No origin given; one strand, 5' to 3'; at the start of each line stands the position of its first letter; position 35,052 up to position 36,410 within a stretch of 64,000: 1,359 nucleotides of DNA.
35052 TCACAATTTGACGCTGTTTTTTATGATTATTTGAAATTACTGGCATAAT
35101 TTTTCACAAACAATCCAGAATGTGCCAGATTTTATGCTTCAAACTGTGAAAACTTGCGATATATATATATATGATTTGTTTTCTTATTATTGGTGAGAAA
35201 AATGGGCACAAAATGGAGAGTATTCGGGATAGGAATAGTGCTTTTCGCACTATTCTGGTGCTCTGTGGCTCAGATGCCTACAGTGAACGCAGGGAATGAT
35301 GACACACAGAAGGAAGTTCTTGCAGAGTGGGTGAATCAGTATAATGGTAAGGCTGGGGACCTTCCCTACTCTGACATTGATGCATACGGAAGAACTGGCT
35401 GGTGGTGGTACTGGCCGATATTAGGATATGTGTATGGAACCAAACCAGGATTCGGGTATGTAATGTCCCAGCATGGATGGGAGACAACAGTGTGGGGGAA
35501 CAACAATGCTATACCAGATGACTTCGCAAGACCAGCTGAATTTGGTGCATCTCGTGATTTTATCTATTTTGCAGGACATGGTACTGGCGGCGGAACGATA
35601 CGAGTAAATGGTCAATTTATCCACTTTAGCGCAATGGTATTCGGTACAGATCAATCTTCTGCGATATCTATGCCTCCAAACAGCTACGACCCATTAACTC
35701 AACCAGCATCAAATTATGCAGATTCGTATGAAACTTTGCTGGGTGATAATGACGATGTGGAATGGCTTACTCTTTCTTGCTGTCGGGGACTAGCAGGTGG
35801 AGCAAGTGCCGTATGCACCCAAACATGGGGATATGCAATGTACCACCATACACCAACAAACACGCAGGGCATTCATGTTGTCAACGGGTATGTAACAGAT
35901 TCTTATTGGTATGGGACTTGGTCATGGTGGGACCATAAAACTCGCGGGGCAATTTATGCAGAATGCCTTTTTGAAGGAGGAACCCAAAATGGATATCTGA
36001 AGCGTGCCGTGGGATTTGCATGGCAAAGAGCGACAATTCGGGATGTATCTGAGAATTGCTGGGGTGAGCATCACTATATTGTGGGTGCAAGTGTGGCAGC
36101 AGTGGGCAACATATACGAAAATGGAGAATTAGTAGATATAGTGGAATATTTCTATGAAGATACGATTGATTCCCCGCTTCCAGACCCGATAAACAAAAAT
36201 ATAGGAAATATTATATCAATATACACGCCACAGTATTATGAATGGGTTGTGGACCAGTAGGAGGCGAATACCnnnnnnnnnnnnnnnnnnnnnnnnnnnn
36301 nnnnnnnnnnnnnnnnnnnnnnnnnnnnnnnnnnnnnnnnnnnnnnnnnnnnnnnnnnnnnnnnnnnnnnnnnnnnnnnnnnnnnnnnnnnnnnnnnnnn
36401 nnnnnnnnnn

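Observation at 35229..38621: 47-bp near-identical direct repeats bracket a three-gene secreted-protein cassette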

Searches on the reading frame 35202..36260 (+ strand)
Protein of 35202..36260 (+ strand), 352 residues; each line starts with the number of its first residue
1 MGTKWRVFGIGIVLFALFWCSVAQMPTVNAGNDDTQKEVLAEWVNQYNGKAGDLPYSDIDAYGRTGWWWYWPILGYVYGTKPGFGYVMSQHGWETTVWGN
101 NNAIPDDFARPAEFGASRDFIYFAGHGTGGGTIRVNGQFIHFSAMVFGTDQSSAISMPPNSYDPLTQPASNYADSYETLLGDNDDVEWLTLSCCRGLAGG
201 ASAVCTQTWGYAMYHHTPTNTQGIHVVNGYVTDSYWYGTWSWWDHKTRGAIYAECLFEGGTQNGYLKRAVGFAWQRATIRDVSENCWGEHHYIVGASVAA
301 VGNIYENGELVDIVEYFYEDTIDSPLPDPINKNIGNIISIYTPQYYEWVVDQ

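Call 8: search_protein_families(library=pfam, proteins=[window:35202-36260:+], max_evalue=0.01)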
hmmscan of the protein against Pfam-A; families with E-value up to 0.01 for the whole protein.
window:35202-36260:+ (352 aa): 1 family
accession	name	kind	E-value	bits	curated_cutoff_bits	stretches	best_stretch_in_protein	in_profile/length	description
PF19872.4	DUF6345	-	1.4e-09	38.1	26.9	1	83-283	23-175/221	Family of unknown function (DUF6345)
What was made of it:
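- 35202..36260 (+): g1: secreted DUF6345 protein, 352 aa. Pfam PF19872, 38.1 bits against a cut-off of 26.9 (call 8).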

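Call 10: find_encoding_contigs(protein=window:35202-36260:+, flank=10000, max_places=10)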
Protein window:35202-36260:+ (352 aa): 6 contigs read that carry it; 3 places shown.
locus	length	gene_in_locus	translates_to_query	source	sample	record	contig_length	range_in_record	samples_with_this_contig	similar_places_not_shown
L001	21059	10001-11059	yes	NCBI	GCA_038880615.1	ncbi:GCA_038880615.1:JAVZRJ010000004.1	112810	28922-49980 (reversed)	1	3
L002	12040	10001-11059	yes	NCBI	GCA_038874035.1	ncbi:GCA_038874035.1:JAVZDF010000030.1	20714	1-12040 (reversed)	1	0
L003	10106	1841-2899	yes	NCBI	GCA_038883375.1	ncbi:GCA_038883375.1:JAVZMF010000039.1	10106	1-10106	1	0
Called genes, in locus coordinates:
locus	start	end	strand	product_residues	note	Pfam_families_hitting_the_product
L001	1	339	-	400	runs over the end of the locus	PF00291:PALP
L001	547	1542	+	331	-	PF04055:Radical_SAM, PF13353:Fer4_12 (weak)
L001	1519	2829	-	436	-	PF01896:DNA_primase_S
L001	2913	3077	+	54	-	-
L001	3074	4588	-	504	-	PF02163:Peptidase_M50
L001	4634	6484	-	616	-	PF00012:HSP70, PF06723:MreB_Mbl, PF00012:HSP70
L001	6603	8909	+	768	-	PF14520:HHH_5, PF13432:TPR_16, PF00515:TPR_1, PF07719:TPR_2, PF13181:TPR_8, PF13432:TPR_16, PF13414:TPR_11, PF00515:TPR_1, +28 more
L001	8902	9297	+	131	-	PF19101:DUF5788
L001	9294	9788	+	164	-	PF04892:VanZ-LLP1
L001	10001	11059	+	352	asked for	PF19872:DUF6345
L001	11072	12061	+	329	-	-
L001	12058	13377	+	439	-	-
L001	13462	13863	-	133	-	PF12172:zf-ChsH2, PF01796:OB_ChsH2_C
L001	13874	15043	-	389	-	PF00108:Thiolase_N, PF22691:Thiolase_C_1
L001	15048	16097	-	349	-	PF01154:HMG_CoA_synt_N (weak), PF08541:ACP_syn_III_C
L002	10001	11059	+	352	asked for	PF19872:DUF6345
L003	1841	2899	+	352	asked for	PF19872:DUF6345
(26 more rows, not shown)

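Call 14: find_homologous_proteins(query=window:35202-36260:+)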
Query window:35202-36260:+ (352 aa): 3 proteins with E <= 0.001 among 1264 candidates.
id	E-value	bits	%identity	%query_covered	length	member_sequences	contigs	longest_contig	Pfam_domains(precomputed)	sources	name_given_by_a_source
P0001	8.6e-250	847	100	100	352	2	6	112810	PF19872.5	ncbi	ncbi:MAG: DUF6345 domain-containing protein [Thermoplasmata archaeon]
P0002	6.9e-50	188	40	100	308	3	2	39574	PF19872.5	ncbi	ncbi:MAG: DUF6345 domain-containing protein [Thermoplasmata archaeon]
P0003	2.0e-27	114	34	100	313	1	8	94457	PF19872.5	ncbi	ncbi:MAG: DUF6345 domain-containing protein [Thermoplasmata archaeon]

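Call 15: find_encoding_contigs(protein=P0002, flank=10000, max_places=6)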
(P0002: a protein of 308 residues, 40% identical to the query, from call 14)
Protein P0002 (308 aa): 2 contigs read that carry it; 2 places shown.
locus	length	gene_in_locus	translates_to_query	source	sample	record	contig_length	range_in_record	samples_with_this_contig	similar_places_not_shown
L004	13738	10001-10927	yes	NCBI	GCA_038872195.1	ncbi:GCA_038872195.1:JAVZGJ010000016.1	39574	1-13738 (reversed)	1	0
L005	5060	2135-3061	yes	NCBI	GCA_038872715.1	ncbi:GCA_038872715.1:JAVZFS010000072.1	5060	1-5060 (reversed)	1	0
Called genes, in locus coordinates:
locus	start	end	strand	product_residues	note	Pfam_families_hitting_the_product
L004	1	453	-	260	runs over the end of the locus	PF00535:Glycos_transf_2, PF10111:Glyco_tranf_2_2, PF13641:Glyco_tranf_2_3, PF13632:Glyco_trans_2_3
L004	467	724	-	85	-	PF01037:AsnC_trans_reg (weak)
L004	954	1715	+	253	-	PF02596:DUF169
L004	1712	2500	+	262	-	PF00795:CN_hydrolase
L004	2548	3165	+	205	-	-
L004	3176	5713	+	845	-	PF00437:T2SSE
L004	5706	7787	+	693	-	-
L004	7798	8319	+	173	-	-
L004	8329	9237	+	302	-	PF01134:GIDA (faint), PF01266:DAO (faint), PF01494:FAD_binding_3 (faint), PF03486:HI0933_like (faint), PF07992:Pyr_redox_2, PF12831:FAD_oxidored (faint), PF13738:Pyr_redox_3, PF00070:Pyr_redox, +2 more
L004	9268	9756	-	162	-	-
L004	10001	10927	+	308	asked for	PF19872:DUF6345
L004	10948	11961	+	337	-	-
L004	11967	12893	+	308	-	PF13229:Beta_helix (weak)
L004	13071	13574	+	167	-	-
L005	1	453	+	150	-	?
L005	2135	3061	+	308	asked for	PF19872:DUF6345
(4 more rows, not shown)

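Call 16: find_encoding_contigs(protein=P0003, flank=10000, max_places=6)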
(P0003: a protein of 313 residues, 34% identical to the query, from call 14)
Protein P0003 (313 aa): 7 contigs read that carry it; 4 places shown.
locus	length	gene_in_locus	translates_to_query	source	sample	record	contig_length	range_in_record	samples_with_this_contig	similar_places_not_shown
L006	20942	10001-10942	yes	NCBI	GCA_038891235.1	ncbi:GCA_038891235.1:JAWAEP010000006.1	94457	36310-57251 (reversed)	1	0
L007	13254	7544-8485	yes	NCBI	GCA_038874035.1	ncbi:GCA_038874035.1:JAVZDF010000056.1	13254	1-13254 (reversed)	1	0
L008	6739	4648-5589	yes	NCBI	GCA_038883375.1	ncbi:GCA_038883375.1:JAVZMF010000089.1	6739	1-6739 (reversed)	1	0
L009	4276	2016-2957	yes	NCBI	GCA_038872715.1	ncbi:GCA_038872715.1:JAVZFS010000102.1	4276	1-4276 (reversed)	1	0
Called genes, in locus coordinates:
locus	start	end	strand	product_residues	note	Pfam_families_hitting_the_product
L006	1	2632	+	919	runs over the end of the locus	PF05048:NosD (weak), PF13229:Beta_helix (weak), PF05048:NosD, PF13229:Beta_helix, PF17789:MG4 (faint), PF00041:fn3, PF13620:CarboxypepD_reg (faint), PF02369:Big_1 (weak)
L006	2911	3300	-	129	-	PF01998:DUF131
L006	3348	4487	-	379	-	PF02771:Acyl-CoA_dh_N, PF02770:Acyl-CoA_dh_M, PF00441:Acyl-CoA_dh_1, PF08028:Acyl-CoA_dh_2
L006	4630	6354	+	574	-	PF00112:Peptidase_C1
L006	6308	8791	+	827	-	PF03104:DNA_pol_B_exo1, PF10108:DNA_pol_B_exo2 (weak), PF13482:RNase_H_2 (weak), PF00136:DNA_pol_B, PF20286:divDNApol (weak)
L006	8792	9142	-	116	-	-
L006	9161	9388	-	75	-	-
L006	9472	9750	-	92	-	-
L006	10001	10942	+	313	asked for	PF19872:DUF6345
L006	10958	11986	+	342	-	-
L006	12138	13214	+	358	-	PF00266:Aminotran_5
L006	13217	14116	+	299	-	PF00389:2-Hacid_dh, PF03446:NAD_binding_2 (faint), PF02826:2-Hacid_dh_C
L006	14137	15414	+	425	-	PF06245:DUF1015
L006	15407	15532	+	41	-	-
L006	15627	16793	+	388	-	-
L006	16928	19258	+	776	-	PF05048:NosD, PF13229:Beta_helix, PF05048:NosD, PF13229:Beta_helix, PF05048:NosD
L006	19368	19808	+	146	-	PF19479:DUF6015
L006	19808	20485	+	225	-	PF12773:DZR (faint), PF13248:Zn_ribbon_3 (faint), PF12072:RNase_Y_N (weak)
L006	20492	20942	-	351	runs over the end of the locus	PF01978:TrmB (faint), PF13384:HTH_23 (faint), PF01047:MarR (faint), PF04545:Sigma70_r4 (faint)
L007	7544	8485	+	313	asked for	PF19872:DUF6345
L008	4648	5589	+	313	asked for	PF19872:DUF6345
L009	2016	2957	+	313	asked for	PF19872:DUF6345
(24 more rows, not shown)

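Call 31: find_related_loci(query=A1, collection=genome_contigs, flank=6000)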
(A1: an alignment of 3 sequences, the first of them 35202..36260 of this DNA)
Query A1 (352 aa) in genome_contigs; peptide patterns used: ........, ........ (x = any residue, [..] = any of these).
94 stretches matched a pattern, but none encodes a relative of the query by tblastn (E <= 1e-3).
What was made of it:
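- Tried and rejected: A protein-pattern scan of genome_contigs with alignment A1 picked the signal-peptide words and confirmed nothing (call 31).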

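Call 34: search_solved_structures(query=A1, max_evalue=10)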
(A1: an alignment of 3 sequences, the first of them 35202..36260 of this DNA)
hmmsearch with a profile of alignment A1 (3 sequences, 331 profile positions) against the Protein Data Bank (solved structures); distinct sequences matched with E-value up to 10: 0.

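Call 47: search_protein_representatives(protein=window:35202-36260:+)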
Query: 352 residues. Proteins with E-value up to 0.001 (for the whole library): 10; up to 1e-10: 8; up to 1e-30: 4. The best 10 are listed.
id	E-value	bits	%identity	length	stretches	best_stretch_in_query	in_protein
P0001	2.7e-250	846.5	100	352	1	1-352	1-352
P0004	1.5e-51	192.1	53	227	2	218-351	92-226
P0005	5.7e-41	157.3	42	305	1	43-351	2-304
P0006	9.1e-41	156.6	42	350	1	2-351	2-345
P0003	6.5e-28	114.3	44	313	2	1-50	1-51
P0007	3.3e-24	102.1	53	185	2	215-292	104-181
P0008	3.8e-21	92.0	38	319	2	169-349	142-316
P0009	1.8e-13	66.7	43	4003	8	37-83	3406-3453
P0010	1.5e-08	50.5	77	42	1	1-35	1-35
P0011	3.4e-04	36.2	41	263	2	25-131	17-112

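Call 49: list_cluster_members(proteins=[P0004, P0005, P0006, P0007, P0008, P0010, P0011])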
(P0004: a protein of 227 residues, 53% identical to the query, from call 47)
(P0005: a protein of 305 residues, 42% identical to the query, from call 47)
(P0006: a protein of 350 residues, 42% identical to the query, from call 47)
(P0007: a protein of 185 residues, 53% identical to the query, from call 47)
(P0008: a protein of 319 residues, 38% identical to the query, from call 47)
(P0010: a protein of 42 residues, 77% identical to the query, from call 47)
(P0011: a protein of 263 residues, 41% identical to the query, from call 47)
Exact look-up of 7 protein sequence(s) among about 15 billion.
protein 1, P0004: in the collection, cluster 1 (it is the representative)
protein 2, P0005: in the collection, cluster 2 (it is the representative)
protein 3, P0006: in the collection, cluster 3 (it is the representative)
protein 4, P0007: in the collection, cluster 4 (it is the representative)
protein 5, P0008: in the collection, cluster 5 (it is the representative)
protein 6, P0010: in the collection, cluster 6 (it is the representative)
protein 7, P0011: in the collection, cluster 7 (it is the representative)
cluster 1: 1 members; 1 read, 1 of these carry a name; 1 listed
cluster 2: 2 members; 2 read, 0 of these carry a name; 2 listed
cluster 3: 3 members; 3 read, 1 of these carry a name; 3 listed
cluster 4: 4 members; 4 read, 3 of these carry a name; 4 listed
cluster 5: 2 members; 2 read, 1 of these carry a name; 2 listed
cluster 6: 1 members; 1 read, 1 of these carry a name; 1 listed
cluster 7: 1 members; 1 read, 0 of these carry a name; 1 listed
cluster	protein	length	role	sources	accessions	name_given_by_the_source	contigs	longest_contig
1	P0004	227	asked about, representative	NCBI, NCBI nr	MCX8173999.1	MAG: hypothetical protein N3F63_05280 [Thermoplasmata archaeon] | hypothetical protein [Thermoplasmata archaeon]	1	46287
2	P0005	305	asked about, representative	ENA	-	-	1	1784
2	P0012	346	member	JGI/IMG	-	-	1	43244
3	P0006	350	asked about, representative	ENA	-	-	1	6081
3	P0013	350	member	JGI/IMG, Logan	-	hypothetical protein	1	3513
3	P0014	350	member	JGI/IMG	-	-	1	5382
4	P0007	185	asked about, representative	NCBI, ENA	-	-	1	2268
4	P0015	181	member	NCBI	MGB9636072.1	MAG: DUF6345 domain-containing protein [Thermoplasmata archaeon]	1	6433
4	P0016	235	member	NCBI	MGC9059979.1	MAG: DUF6345 domain-containing protein, partial [Thermoplasmata archaeon]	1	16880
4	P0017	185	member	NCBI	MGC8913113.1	MAG: DUF6345 domain-containing protein [Thermoplasmata archaeon]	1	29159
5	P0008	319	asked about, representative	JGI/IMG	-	hypothetical protein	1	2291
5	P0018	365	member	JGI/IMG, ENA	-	-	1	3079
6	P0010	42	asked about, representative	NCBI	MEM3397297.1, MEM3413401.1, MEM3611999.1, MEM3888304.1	MAG: hypothetical protein QW620_07740 [Thermoplasmata archaeon]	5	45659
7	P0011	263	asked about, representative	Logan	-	-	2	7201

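Call 50: find_encoding_contigs(protein=P0010, flank=8000, max_places=6)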
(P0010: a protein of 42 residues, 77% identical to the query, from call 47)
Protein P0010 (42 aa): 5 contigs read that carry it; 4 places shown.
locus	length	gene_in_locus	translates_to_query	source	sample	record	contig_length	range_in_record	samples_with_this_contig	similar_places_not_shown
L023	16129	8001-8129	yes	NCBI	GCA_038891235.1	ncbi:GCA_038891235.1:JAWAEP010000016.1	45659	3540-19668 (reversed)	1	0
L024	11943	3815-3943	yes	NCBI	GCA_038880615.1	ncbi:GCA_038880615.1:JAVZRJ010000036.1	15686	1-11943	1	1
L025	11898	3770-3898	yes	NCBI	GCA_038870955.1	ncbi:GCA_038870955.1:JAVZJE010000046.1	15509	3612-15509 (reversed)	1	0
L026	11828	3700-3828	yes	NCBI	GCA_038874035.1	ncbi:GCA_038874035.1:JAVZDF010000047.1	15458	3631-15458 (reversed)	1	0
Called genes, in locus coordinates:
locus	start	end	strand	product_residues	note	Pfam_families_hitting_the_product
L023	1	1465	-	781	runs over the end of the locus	PF01979:Amidohydro_1, PF07969:Amidohydro_3 (weak), PF07705:CARDB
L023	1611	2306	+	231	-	PF13230:GATase_4, PF13522:GATase_6 (weak)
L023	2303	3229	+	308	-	PF07934:OGG_N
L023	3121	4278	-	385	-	PF07690:MFS_1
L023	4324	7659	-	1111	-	PF03833:PolC_DP2_N, PF24844:PolC_DP2_central, PF24846:PolC_DP2_cat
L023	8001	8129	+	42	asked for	-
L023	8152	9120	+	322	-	-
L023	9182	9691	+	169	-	PF03479:PCC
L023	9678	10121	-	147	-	-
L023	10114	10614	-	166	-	-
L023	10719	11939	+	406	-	PF00070:Pyr_redox (faint), PF01266:DAO (weak), PF01494:FAD_binding_3, PF07992:Pyr_redox_2, PF13450:NAD_binding_8 (weak), PF13738:Pyr_redox_3 (weak), PF01266:DAO (weak), PF22578:GGR_cat (weak)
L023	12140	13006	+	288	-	-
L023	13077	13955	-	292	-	PF01545:Cation_efflux, PF16916:ZT_dimer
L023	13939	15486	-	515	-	PF07837:FTCD_N, PF02971:FTCD, PF04961:FTCD_C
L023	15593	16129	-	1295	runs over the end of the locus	PF05048:NosD, PF13229:Beta_helix, PF05048:NosD, PF13229:Beta_helix, PF05048:NosD, PF13229:Beta_helix, PF05048:NosD, PF13229:Beta_helix, +2 more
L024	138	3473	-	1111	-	PF03833:PolC_DP2_N, PF24844:PolC_DP2_central, PF24846:PolC_DP2_cat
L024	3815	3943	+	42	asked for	-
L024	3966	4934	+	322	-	-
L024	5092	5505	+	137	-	PF03479:PCC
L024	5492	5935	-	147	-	-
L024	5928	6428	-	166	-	-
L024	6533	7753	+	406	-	PF00070:Pyr_redox (faint), PF01266:DAO (weak), PF01494:FAD_binding_3, PF07992:Pyr_redox_2, PF13450:NAD_binding_8 (weak), PF13738:Pyr_redox_3 (weak), PF01266:DAO (weak), PF22578:GGR_cat (weak)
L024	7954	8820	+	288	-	-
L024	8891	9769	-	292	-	PF01545:Cation_efflux, PF16916:ZT_dimer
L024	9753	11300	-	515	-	PF07837:FTCD_N, PF02971:FTCD, PF04961:FTCD_C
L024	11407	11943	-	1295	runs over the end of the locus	PF05048:NosD, PF13229:Beta_helix, PF05048:NosD, PF13229:Beta_helix, PF05048:NosD, PF13229:Beta_helix, PF05048:NosD, PF13229:Beta_helix, +4 more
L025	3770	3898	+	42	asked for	-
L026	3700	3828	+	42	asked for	-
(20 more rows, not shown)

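Call 52: find_encoding_contigs(protein=P0004, flank=10000, max_places=4)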
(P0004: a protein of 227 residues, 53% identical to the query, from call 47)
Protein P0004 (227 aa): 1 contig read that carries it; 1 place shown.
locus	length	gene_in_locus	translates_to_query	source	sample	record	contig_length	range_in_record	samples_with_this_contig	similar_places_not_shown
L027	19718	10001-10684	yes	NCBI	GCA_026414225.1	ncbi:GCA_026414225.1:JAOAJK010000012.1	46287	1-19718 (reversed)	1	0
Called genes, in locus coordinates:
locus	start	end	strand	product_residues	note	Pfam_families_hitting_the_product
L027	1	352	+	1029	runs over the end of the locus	PF22904:NOMO1-like_2nd (weak), PF06427:UDP-g_GGTase (faint), PF13620:CarboxypepD_reg (faint), PF00801:PKD, PF18911:PKD_4, PF22352:K319L-like_PKD (weak), PF07705:CARDB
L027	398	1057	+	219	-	PF00702:Hydrolase, PF06888:Put_Phosphatase (weak), PF12710:HAD, PF08282:Hydrolase_3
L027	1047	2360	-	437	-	PF01336:tRNA_anti-codon, PF00152:tRNA-synt_2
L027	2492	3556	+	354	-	PF26466:DNA_primase_lrg_N, PF04104:DNA_primase_lrg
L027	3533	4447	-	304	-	PF02558:ApbA, PF08546:ApbA_C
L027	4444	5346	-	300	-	PF02445:NadA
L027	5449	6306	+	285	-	PF13793:Pribosyltran_N, PF14572:Pribosyl_synth (faint), PF00156:Pribosyltran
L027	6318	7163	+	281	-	PF00025:Arf, PF00071:Ras, PF08477:Roc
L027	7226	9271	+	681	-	PF13091:PLDc_2, PF00614:PLDc (weak), PF00801:PKD, PF18911:PKD_4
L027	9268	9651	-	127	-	PF11433:DUF3198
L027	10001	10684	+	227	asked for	-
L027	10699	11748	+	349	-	-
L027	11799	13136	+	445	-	PF13229:Beta_helix, PF05048:NosD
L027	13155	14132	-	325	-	PF27245:AF_0692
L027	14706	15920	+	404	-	PF05239:PRC (weak)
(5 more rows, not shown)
